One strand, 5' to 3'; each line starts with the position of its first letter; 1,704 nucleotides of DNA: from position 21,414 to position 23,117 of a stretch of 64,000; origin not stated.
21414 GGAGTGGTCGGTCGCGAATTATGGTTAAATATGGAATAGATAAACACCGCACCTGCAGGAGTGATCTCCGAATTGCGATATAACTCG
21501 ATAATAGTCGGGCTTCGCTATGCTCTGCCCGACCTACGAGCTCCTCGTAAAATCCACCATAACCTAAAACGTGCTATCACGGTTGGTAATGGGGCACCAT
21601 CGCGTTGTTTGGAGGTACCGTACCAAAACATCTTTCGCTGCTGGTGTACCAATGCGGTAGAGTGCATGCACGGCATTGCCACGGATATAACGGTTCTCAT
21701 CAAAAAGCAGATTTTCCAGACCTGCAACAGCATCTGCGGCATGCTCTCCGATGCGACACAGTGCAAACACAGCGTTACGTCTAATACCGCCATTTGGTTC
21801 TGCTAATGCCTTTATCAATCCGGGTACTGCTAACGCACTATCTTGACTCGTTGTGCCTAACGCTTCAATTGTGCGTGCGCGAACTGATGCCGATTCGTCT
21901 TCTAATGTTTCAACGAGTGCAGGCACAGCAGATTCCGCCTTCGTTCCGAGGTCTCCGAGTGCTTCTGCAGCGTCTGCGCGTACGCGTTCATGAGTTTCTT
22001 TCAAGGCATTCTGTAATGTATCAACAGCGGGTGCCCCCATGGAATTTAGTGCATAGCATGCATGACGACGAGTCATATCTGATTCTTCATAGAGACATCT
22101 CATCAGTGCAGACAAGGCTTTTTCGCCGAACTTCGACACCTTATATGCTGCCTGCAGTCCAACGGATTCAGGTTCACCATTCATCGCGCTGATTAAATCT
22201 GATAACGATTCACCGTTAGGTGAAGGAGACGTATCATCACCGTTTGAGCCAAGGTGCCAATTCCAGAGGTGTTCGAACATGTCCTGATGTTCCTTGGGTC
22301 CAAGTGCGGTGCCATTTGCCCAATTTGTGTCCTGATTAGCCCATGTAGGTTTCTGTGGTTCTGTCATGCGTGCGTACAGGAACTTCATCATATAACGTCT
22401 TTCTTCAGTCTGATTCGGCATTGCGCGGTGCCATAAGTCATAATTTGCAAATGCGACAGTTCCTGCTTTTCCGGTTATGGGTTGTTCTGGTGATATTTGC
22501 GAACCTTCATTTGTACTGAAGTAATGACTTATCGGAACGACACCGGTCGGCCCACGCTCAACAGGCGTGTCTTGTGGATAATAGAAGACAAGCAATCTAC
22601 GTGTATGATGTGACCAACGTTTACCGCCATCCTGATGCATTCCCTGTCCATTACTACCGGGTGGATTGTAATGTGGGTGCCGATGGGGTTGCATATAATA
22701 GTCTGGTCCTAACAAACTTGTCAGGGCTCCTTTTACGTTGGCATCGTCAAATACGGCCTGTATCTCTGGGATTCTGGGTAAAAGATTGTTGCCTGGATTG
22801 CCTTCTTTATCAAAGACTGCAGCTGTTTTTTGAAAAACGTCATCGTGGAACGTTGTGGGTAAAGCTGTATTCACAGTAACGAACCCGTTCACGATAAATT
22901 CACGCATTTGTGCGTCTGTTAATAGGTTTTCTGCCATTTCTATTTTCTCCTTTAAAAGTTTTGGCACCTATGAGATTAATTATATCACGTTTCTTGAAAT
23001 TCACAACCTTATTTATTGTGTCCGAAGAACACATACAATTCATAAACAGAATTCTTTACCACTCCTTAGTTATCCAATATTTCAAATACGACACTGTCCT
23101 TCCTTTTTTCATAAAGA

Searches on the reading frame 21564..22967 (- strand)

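Call 82: search_protein_families(library=pfam, max_evalue=0.001, proteins=[window:21564-22967:-])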
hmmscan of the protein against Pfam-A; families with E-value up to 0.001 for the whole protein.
window:21564-22967:- (467 aa): 9 families
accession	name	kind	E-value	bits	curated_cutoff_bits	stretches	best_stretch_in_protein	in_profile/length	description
PF13646.12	HEAT_2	-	2.7e-31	108.1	27.7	3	381-455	1-74/88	HEAT repeats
PF02985.28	HEAT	-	3e-16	58.4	23.5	0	348-372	2-26/31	HEAT repeat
PF13513.12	HEAT_EZ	-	6e-15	55.8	27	0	346-371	28-53/55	HEAT-like repeat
PF03130.22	HEAT_PBS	-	6.5e-15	54.4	20.9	1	329-357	1-27/27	PBS lyase HEAT-like repeat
PF05721.19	PhyH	-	8e-09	36.5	22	1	67-191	59-211/213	Phytanoyl-CoA dioxygenase (PhyH)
PF01602.26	Adaptin_N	-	4e-08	32.7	37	1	367-439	66-141/524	Adaptin N terminal region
PF12717.13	Cnd1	-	5e-07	30.3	26.4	0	384-441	26-87/162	non-SMC mitotic condensation complex subunit 1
PF00514.29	Arm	-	9.8e-07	29.1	20.6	0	284-307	13-36/41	Armadillo/beta-catenin-like repeat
PF25786.1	HEAT_GCN1_C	-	0.00038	21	27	0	298-382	11-103/151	GCN1-like, C-terminal HEAT repeats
